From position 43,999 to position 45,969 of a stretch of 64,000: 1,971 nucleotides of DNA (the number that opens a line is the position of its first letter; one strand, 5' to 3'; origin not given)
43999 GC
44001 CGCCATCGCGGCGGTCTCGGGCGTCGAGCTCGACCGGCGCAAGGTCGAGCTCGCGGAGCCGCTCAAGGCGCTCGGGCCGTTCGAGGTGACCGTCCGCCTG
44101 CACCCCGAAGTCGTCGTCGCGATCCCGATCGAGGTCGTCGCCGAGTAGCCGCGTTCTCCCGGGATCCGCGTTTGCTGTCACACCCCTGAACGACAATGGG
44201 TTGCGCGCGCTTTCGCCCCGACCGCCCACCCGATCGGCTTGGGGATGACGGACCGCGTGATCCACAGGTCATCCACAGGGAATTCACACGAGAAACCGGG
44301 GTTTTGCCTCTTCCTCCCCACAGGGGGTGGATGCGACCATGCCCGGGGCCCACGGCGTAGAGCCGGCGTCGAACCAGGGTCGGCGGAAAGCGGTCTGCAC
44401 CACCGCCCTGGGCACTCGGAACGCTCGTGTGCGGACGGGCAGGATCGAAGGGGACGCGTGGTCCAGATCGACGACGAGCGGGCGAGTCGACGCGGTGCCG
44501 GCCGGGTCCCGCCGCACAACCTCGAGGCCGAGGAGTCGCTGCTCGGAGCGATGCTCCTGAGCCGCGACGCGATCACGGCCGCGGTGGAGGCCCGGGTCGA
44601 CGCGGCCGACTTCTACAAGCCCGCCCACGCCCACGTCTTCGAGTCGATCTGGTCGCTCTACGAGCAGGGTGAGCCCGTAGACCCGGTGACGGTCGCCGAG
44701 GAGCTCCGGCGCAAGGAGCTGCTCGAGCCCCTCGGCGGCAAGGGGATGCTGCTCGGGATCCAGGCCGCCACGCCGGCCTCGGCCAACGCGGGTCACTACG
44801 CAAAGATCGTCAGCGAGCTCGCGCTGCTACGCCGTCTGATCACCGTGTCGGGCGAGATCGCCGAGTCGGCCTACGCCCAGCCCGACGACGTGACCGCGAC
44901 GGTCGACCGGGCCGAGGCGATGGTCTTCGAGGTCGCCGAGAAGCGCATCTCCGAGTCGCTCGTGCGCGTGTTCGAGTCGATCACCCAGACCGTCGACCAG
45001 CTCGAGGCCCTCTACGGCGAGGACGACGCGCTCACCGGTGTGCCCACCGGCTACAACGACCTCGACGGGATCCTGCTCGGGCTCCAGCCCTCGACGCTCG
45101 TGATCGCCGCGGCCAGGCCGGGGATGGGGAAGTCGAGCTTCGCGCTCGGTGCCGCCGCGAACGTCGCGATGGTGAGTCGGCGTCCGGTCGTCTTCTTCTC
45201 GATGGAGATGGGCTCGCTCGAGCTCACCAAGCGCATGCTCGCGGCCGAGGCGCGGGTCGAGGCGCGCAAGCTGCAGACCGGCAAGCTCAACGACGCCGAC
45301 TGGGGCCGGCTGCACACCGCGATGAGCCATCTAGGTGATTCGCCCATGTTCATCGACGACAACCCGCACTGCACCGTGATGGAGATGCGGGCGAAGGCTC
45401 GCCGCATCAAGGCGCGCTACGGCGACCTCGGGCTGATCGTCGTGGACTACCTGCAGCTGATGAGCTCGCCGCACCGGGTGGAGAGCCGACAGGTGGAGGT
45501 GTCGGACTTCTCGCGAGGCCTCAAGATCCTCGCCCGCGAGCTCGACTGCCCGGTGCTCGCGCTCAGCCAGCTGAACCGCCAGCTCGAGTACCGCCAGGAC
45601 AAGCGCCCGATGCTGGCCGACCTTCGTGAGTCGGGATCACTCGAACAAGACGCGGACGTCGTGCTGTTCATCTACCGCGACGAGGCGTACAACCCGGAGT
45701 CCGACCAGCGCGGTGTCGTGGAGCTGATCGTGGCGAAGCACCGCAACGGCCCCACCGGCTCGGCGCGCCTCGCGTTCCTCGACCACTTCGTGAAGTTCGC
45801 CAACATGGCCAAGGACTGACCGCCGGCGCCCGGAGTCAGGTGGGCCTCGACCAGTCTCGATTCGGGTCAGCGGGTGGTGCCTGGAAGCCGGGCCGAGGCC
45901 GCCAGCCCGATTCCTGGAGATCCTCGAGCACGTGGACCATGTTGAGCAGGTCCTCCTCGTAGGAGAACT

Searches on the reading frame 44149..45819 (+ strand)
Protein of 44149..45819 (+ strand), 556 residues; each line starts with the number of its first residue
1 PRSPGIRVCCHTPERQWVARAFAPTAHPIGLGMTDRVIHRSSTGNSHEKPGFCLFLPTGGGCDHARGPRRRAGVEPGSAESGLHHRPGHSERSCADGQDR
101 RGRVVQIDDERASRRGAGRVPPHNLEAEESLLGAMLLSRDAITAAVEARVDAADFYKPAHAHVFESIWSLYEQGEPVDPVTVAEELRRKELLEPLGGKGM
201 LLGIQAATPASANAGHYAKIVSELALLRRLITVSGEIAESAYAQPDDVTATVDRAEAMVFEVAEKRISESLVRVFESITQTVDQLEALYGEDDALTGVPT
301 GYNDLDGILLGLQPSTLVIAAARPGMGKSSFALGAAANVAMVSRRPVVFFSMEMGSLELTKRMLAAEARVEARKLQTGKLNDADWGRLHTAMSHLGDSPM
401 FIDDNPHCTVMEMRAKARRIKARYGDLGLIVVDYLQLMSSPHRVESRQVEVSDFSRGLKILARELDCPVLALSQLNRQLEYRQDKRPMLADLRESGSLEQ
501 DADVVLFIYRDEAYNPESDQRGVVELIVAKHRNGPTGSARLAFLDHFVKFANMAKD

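Call 60: search_protein_families(library=pfam, proteins=[window:44149-45819:+], max_evalue=0.00001)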
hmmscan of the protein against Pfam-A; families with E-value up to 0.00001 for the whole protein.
window:44149-45819:+ (556 aa): 3 families
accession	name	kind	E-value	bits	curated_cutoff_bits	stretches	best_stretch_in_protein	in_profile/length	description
PF03796.21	DnaB_C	-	4.1e-101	338.1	27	1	297-552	1-255/255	DnaB-like helicase C terminal domain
PF00772.26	DnaB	-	6e-29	100.6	23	1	121-223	2-103/103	DnaB-like helicase N terminal domain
PF13481.12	AAA_25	-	2.2e-15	57.2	27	1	314-475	32-190/195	AAA domain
